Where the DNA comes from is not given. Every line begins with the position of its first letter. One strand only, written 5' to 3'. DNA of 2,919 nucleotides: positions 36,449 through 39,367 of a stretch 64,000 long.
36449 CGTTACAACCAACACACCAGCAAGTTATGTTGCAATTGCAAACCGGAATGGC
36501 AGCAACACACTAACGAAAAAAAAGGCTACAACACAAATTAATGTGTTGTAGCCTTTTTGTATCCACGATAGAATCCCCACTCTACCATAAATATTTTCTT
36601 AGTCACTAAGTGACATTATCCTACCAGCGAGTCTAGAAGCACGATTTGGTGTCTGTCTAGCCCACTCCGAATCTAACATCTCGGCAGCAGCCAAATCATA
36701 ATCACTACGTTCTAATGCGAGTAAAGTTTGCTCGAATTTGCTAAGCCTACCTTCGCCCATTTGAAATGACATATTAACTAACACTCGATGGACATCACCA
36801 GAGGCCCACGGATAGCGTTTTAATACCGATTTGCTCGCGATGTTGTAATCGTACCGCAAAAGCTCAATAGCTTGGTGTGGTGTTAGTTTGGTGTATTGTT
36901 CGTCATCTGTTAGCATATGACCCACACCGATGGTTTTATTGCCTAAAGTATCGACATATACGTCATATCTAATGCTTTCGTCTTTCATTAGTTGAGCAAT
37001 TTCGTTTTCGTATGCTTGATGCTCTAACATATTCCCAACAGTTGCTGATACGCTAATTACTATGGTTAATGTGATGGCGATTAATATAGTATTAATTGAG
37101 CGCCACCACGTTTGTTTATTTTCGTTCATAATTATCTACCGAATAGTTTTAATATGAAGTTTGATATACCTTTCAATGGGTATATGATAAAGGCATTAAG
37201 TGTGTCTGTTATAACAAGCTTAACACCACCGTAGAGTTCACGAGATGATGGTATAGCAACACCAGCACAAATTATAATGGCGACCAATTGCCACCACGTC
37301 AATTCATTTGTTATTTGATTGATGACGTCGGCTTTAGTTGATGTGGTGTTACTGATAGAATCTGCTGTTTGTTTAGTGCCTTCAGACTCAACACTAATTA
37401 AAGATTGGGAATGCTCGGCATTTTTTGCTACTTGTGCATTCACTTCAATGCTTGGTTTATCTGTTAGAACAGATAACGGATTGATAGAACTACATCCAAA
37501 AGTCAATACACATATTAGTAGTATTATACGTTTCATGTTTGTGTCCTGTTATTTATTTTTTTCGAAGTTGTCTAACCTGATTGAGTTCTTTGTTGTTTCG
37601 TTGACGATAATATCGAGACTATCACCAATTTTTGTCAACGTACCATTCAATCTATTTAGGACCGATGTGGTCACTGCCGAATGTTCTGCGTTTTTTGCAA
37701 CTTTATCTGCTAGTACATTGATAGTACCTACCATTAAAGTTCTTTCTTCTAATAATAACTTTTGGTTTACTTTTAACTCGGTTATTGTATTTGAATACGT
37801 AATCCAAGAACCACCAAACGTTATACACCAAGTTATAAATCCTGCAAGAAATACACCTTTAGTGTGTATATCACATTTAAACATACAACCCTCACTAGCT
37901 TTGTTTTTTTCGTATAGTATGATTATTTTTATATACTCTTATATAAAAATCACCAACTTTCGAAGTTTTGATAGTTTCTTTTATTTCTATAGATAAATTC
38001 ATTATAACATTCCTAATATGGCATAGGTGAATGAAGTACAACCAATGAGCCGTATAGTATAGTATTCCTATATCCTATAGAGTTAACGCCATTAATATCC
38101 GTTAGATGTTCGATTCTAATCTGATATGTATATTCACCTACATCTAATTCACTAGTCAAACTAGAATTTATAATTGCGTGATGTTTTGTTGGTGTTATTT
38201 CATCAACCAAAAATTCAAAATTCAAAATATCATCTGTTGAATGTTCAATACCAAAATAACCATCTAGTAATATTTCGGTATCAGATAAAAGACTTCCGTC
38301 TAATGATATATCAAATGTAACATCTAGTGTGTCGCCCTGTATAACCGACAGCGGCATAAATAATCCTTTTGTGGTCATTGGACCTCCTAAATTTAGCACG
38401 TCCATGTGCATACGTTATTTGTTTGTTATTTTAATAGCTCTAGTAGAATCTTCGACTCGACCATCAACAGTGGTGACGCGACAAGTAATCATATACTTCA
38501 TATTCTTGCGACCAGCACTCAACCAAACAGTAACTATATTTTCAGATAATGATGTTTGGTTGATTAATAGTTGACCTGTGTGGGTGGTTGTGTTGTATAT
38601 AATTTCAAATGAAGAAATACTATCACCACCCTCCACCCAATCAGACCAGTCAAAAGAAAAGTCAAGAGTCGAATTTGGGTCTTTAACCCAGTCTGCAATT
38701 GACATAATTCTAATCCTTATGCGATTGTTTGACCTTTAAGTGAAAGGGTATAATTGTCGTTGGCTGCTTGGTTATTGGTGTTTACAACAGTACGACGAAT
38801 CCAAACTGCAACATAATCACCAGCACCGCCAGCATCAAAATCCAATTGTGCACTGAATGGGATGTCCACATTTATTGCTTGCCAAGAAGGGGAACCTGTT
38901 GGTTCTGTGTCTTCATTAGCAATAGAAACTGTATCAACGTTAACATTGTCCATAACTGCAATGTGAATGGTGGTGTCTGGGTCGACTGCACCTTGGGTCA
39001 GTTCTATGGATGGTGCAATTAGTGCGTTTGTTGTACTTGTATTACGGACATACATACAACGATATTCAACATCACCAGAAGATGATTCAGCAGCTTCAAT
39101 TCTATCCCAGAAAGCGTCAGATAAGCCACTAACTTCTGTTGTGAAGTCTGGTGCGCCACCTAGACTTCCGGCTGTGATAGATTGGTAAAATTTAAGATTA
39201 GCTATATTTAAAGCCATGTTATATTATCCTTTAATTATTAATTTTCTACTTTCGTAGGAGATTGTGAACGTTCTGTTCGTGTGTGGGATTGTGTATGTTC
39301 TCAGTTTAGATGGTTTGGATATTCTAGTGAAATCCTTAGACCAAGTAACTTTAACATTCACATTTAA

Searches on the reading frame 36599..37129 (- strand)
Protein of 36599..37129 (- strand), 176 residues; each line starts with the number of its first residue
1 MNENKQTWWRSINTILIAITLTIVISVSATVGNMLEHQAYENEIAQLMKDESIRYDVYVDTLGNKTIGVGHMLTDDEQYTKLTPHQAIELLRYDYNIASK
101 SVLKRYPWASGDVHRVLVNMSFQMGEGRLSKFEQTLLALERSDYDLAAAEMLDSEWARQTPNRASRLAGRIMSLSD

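Call 11: search_protein_families(library=phrogs, proteins=[window:36599-37129:-], max_evalue=0.001)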
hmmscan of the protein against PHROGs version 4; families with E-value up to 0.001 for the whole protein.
window:36599-37129:- (176 aa): 6 families
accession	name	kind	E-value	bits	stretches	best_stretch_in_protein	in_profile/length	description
phrog_13211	-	tail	2.1e-18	66.8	1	54-172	761-884/887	baseplate hub subunit and tail lysozyme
phrog_2083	-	head and packaging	1.4e-16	61.2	1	25-173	745-901/908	internal virion lysozyme motif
phrog_7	-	lysis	1.3e-15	57.6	1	15-157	527-674/873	endolysin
phrog_33534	-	unknown function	4.1e-12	46.9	1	114-168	19-79/94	-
phrog_430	-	tail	6.6e-12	45.7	1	47-168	171-282/868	baseplate hub subunit and tail lysozyme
phrog_15410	-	unknown function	1.9e-09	38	1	55-167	185-307/311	-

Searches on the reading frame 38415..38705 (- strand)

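Call 7: search_protein_families(library=phrogs, proteins=[window:38415-38705:-], max_evalue=0.01)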
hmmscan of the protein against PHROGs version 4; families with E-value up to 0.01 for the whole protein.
window:38415-38705:- (96 aa): 1 family
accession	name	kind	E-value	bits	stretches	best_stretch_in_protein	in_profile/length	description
phrog_4137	-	unknown function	6.4e-16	59.5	1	3-95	259-348/349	-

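Call 36: search_protein_families(library=pfam, proteins=[window:38415-38705:-], max_evalue=0.01)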
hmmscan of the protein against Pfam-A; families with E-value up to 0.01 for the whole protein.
window:38415-38705:- (96 aa): 1 family
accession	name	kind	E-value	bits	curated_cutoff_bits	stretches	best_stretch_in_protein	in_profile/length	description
PF23148.1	Gp77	-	9.2e-23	81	27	1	8-89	1-81/84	Podophage GP4 fiber-tail adaptor protein gp77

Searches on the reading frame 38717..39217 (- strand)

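Call 7: search_protein_families(library=phrogs, proteins=[window:38717-39217:-], max_evalue=0.01)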
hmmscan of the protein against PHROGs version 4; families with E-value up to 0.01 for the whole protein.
window:38717-39217:- (166 aa): 1 family
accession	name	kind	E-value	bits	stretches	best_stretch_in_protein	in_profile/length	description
phrog_13135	-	unknown function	7.1e-18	66.3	1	17-165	32-181/182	-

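Call 36: search_protein_families(library=pfam, proteins=[window:38717-39217:-], max_evalue=0.01)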
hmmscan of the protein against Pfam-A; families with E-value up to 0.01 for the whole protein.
window:38717-39217:- (166 aa): 0 families

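Call 67: search_protein_families(library=ncbifam, proteins=[window:38717-39217:-], max_evalue=0.01)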
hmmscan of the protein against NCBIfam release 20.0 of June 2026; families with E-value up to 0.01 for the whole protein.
window:38717-39217:- (166 aa): 0 families
